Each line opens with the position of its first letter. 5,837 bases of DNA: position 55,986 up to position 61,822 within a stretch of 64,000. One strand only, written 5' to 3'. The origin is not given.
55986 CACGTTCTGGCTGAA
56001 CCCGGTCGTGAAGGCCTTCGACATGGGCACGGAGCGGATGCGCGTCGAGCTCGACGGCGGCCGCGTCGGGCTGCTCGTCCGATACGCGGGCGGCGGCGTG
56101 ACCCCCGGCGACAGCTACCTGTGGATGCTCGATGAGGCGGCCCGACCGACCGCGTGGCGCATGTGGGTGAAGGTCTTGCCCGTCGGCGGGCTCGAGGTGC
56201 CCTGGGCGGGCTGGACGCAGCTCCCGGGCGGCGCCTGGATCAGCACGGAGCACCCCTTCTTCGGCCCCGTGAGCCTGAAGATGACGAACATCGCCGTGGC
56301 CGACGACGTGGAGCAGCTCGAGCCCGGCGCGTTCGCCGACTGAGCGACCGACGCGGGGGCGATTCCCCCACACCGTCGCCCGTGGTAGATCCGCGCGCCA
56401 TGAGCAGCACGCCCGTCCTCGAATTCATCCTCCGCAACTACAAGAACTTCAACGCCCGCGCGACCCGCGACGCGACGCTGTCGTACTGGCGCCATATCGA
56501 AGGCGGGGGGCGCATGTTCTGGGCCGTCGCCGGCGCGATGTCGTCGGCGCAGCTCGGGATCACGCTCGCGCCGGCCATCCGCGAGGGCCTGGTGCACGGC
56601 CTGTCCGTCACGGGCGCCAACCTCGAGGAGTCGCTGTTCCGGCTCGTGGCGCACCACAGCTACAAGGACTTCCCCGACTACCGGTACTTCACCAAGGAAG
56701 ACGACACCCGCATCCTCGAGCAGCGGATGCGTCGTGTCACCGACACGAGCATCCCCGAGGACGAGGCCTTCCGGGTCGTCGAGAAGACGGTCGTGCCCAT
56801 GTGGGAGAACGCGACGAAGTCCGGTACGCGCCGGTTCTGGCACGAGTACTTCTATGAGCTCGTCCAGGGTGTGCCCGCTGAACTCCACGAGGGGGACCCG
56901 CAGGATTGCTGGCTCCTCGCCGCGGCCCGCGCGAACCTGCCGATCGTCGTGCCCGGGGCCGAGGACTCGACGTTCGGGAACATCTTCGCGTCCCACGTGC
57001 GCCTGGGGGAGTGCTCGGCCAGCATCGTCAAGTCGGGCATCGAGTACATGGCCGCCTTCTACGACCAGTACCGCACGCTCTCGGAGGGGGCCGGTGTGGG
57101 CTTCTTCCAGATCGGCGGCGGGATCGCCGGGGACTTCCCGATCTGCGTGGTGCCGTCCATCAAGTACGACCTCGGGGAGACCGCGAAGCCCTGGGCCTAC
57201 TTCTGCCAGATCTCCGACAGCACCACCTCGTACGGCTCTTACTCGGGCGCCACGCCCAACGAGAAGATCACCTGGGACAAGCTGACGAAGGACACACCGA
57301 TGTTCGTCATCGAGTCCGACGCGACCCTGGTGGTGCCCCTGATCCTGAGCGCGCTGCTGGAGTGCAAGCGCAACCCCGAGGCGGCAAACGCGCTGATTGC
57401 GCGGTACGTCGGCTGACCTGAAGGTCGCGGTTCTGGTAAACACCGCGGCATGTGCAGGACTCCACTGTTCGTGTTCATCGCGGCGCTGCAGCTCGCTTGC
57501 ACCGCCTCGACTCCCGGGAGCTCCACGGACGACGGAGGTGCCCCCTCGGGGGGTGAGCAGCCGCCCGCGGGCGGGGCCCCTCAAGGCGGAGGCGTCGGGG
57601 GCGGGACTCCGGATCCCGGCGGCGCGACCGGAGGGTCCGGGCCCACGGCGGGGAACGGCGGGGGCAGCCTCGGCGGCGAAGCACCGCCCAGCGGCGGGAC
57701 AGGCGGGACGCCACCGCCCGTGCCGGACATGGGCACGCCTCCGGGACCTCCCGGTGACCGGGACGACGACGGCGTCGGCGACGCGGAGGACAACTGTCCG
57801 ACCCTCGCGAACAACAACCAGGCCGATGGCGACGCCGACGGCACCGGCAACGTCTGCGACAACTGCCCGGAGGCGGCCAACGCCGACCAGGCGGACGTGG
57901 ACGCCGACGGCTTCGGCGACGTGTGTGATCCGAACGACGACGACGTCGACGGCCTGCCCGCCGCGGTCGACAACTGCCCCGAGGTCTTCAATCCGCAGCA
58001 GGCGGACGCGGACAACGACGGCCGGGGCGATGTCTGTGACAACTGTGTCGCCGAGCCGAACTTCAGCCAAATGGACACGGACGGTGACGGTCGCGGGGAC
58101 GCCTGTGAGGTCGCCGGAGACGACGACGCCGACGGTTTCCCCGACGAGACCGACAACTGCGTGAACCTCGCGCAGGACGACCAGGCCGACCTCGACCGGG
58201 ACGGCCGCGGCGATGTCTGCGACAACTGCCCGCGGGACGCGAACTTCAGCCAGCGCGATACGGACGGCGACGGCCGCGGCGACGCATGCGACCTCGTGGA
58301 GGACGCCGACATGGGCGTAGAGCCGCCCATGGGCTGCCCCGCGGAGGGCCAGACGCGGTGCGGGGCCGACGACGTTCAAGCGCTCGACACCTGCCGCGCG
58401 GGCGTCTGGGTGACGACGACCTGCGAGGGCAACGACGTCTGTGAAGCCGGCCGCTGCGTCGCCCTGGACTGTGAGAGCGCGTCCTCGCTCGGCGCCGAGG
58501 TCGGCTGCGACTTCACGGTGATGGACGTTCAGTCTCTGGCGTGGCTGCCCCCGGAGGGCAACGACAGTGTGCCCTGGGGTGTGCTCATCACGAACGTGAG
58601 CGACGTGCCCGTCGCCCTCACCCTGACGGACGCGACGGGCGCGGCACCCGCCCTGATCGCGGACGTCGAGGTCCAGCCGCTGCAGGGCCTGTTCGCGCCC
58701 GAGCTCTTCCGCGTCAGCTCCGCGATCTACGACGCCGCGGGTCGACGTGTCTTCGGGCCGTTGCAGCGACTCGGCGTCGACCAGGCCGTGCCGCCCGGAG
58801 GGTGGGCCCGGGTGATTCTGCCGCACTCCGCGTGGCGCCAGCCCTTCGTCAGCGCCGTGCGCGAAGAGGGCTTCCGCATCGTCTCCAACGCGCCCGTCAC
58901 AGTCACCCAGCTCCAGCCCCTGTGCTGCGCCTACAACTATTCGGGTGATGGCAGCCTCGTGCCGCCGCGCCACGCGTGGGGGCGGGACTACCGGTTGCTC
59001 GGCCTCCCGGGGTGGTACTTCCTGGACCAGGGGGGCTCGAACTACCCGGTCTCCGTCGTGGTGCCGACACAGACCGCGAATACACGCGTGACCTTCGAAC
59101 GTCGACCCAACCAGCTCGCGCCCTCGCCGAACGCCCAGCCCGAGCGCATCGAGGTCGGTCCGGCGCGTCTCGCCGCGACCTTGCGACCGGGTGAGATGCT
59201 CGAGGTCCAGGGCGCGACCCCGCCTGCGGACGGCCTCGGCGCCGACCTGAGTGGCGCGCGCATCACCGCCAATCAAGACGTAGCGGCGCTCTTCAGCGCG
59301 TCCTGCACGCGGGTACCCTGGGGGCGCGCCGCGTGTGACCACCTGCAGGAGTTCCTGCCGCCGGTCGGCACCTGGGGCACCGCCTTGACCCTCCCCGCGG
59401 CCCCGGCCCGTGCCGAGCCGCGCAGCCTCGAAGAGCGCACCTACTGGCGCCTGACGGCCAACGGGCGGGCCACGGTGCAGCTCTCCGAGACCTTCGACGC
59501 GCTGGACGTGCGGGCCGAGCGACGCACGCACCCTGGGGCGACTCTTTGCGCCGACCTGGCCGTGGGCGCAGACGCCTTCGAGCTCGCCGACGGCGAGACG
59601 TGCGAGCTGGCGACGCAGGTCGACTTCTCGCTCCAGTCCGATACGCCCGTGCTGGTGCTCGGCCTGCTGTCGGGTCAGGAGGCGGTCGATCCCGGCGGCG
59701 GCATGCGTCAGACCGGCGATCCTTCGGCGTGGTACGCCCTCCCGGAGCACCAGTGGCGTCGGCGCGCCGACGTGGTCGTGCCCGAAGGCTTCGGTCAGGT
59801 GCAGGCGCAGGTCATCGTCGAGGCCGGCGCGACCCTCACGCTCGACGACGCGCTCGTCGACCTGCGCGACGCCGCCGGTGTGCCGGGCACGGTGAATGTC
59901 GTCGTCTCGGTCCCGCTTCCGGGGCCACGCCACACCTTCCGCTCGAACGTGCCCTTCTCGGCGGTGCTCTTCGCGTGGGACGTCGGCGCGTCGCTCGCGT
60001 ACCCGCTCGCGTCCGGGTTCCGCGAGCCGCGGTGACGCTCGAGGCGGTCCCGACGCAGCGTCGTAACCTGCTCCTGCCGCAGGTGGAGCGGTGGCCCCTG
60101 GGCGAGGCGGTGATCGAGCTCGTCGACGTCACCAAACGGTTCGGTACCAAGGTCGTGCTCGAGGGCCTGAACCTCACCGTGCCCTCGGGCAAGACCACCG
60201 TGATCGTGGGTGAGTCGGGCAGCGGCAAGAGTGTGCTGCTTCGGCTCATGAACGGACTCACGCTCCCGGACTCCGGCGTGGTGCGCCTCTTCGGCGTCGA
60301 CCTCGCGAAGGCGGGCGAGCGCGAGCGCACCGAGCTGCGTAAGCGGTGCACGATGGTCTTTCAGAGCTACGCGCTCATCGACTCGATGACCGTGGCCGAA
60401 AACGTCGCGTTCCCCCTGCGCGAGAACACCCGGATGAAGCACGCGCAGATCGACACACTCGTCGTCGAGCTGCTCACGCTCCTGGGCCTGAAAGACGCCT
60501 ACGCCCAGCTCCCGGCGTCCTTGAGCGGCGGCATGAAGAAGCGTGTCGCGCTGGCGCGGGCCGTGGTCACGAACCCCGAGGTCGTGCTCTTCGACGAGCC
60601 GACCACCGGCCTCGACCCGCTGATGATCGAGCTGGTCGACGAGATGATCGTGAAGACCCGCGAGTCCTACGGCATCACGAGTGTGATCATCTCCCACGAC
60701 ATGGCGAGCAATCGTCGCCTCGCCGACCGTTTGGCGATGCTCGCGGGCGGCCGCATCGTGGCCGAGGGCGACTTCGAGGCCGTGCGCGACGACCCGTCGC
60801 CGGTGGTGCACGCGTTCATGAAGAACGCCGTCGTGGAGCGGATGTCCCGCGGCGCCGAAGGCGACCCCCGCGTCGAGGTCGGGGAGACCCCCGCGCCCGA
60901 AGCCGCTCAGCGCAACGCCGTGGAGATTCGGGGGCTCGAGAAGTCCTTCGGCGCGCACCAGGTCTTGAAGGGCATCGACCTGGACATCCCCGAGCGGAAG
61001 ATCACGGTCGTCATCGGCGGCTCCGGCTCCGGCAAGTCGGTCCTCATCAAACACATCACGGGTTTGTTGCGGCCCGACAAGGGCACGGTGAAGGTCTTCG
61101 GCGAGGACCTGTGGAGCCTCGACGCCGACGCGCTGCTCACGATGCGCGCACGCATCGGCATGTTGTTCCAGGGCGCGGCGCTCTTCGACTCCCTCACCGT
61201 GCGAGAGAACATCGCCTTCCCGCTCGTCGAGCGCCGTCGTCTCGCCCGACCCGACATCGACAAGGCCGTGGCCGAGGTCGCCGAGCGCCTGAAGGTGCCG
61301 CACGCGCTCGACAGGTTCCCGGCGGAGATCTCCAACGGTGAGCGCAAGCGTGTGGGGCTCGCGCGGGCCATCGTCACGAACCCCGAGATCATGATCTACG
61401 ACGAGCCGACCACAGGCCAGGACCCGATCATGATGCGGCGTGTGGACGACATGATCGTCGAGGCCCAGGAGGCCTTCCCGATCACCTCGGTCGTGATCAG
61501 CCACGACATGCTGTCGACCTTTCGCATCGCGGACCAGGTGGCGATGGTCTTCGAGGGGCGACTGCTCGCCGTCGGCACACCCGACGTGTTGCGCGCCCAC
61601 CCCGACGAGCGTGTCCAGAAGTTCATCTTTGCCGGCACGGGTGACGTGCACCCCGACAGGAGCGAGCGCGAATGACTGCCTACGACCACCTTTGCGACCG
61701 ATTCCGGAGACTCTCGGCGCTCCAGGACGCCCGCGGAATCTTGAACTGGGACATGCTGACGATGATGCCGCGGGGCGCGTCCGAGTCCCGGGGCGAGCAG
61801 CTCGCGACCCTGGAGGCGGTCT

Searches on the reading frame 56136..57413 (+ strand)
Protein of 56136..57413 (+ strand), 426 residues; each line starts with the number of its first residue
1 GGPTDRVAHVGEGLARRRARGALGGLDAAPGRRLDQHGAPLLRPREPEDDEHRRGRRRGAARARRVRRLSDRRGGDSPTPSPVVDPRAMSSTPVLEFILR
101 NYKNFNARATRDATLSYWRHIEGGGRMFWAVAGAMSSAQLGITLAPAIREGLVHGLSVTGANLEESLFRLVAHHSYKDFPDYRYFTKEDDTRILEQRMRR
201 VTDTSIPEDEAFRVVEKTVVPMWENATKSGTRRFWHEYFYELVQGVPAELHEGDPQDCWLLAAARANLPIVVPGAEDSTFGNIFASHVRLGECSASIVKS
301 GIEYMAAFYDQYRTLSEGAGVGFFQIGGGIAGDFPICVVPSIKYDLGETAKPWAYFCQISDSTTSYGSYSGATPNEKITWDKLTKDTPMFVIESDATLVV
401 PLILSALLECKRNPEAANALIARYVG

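Call 41: search_protein_families(library=pfam, proteins=[window:56136-57413:+], max_evalue=0.001)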
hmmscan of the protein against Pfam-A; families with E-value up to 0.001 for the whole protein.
window:56136-57413:+ (426 aa): 1 family
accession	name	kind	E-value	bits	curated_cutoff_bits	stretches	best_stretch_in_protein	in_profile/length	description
PF01916.23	DS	-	7e-35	121.1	27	1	104-406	10-287/288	Deoxyhypusine synthase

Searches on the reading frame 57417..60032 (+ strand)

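Call 41: search_protein_families(library=pfam, proteins=[window:57417-60032:+], max_evalue=0.001)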
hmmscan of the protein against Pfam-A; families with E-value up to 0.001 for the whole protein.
window:57417-60032:+ (872 aa): 2 families
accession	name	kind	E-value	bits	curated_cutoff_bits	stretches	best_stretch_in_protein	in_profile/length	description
PF17517.7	IgGFc_binding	-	8.1e-33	114.4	25.6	1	511-851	1-295/297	IgGFc binding protein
PF02412.23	TSP_3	-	2.4e-28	97.9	25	2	160-195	2-36/36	Thrombospondin type 3 repeat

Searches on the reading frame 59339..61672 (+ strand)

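Call 68: search_protein_families(library=pfam, proteins=[window:59339-61672:+], max_evalue=0.001)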
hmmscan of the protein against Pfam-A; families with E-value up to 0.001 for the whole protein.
window:59339-61672:+ (778 aa): 12 families
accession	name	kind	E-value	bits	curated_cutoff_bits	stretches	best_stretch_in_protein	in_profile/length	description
PF00005.33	ABC_tran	-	5.9e-67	224.9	25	2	274-423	1-137/137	ABC transporter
PF13304.12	AAA_21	-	6.1e-12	46.7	27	1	356-454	213-299/304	AAA domain, putative AbiEii toxin, Type IV TA system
PF13555.12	AAA_29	-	7e-08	32.6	27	0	547-581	16-50/61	P-loop containing region of AAA domain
PF13401.12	AAA_22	-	4.1e-07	30.8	27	0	286-326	7-45/130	AAA domain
PF03193.22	RsgA_GTPase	-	3.5e-06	27.4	30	0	543-576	97-129/174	RsgA GTPase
PF13191.12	AAA_16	-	2e-05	25.6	32.6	0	285-304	25-44/167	AAA ATPase domain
PF13476.12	AAA_23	-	2.6e-05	25.4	27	0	537-577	7-43/201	AAA domain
PF20703.3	nSTAND1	-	0.00019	21.7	27.1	0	278-302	27-51/379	Novel STAND NTPase 1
PF02463.25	SMC_N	-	0.00019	21.3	40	0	552-573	23-44/220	RecF/RecN/SMC N terminal domain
PF25199.1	nSTAND_NTPase5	-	0.00048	20.4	34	0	552-578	40-66/145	Novel STAND NTPase 5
PF01580.24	FtsK_SpoIIIE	-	0.00064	19.7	24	0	286-322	41-79/221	FtsK/SpoIIIE family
PF13245.12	AAA_19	-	0.00094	19.8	25.1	0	552-581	10-39/134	AAA domain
